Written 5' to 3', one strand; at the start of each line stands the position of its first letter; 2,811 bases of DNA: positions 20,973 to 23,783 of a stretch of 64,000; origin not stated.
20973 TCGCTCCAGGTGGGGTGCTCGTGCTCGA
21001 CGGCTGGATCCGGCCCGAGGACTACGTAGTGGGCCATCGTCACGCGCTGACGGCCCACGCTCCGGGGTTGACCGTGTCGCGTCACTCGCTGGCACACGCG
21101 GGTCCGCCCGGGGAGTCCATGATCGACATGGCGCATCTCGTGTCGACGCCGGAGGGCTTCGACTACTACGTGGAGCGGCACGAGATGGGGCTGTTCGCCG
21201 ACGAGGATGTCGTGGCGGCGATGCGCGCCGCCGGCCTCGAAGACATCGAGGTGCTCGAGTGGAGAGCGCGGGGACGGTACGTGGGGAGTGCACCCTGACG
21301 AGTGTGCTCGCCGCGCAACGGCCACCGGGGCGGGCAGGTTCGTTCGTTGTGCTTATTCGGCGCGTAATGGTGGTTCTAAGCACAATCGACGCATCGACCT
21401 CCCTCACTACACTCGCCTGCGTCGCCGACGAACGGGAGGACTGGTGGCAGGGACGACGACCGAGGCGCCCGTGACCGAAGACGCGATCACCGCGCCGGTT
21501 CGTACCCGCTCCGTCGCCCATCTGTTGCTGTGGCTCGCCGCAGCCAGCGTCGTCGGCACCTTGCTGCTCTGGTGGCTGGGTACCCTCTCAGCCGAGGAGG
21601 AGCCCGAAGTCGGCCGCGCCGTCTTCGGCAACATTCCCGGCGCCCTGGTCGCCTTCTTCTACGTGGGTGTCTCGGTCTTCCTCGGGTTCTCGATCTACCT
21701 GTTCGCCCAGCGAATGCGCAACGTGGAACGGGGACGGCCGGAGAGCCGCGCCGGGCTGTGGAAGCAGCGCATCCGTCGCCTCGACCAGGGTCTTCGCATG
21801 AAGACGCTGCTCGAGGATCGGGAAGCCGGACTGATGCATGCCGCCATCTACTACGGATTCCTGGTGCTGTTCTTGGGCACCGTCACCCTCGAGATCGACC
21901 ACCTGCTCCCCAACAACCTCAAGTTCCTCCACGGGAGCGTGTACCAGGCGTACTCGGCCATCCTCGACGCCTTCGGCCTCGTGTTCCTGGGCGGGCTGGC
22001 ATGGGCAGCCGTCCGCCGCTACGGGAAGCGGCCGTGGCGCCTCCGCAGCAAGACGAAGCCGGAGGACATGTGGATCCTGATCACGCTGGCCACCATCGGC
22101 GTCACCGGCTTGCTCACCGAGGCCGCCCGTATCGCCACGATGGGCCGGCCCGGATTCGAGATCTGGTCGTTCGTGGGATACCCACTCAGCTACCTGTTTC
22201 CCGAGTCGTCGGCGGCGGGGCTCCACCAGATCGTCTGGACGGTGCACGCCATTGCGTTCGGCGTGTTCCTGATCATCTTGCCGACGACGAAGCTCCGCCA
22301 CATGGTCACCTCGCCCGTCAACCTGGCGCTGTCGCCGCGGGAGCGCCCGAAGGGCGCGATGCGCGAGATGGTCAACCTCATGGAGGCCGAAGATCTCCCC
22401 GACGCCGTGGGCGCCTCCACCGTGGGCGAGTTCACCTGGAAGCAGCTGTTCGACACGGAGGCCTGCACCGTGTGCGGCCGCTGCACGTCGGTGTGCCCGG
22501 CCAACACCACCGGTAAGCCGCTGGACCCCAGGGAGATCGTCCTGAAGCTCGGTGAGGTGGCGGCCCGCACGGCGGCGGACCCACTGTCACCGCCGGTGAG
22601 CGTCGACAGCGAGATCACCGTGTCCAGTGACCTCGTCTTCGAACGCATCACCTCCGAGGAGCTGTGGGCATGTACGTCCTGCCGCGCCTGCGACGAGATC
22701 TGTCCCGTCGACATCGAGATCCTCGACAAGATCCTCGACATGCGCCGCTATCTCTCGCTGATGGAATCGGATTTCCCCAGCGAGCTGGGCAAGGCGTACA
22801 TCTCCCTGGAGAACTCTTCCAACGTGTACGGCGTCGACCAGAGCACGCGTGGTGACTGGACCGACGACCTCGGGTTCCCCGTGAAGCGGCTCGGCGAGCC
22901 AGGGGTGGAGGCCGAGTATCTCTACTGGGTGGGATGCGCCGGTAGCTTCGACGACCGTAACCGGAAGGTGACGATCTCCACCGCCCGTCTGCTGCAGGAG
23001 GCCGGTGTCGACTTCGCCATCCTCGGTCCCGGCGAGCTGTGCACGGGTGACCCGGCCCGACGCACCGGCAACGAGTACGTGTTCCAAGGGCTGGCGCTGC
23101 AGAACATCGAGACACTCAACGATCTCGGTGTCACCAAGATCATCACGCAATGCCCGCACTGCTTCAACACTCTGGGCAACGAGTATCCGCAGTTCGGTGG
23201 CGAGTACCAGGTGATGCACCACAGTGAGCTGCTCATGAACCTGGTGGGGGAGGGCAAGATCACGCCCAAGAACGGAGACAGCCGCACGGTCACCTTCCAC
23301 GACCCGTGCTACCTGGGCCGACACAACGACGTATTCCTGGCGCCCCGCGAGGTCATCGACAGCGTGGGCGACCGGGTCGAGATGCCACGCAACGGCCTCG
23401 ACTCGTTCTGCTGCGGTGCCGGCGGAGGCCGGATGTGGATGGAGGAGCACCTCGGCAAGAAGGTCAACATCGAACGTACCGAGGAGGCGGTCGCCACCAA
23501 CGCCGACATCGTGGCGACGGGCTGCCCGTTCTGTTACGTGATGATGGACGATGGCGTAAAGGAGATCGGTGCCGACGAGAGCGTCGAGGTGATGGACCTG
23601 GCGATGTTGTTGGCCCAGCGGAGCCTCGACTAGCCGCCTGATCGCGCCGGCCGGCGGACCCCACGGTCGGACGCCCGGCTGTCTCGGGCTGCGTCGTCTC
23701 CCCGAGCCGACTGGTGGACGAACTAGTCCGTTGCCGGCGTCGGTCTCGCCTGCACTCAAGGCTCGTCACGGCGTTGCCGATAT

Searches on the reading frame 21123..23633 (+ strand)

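Call 47: search_protein_families(library=pfam, proteins=[window:21123-23633:+], max_evalue=0.0001)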
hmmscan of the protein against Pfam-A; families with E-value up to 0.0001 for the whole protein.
window:21123-23633:+ (836 aa): 10 families
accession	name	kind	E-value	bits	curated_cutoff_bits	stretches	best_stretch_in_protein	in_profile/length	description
PF02754.22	CCG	-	4.1e-33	113.8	20.6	2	723-809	1-85/85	Cysteine-rich domain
PF02665.19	Nitrate_red_gam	-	3.2e-09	37.2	22.9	1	229-401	38-206/217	Nitrate reductase gamma subunit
PF13187.11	Fer4_9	-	1.1e-08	35.4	27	1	447-530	1-50/52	4Fe-4S dicluster domain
PF12797.12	Fer4_2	-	2.2e-08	34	24.5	1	439-460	1-22/22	4Fe-4S binding domain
PF13183.11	Fer4_8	-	3.3e-08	34.4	27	1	446-531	3-68/68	4Fe-4S dicluster domain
PF13237.11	Fer4_10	-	4.4e-08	33.4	25.5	1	443-528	4-53/53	4Fe-4S dicluster domain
PF12838.12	Fer4_7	-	6.9e-07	30.1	27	0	437-461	29-51/52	4Fe-4S dicluster domain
PF00037.32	Fer4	-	2.3e-06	27.6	21.1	0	443-461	3-21/24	4Fe-4S binding domain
PF13484.11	Fer4_16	-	2.2e-05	25.6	30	0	448-529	2-65/66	4Fe-4S double cluster binding domain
PF14697.11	Fer4_21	-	6e-05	23.5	35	0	443-460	36-53/59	4Fe-4S dicluster domain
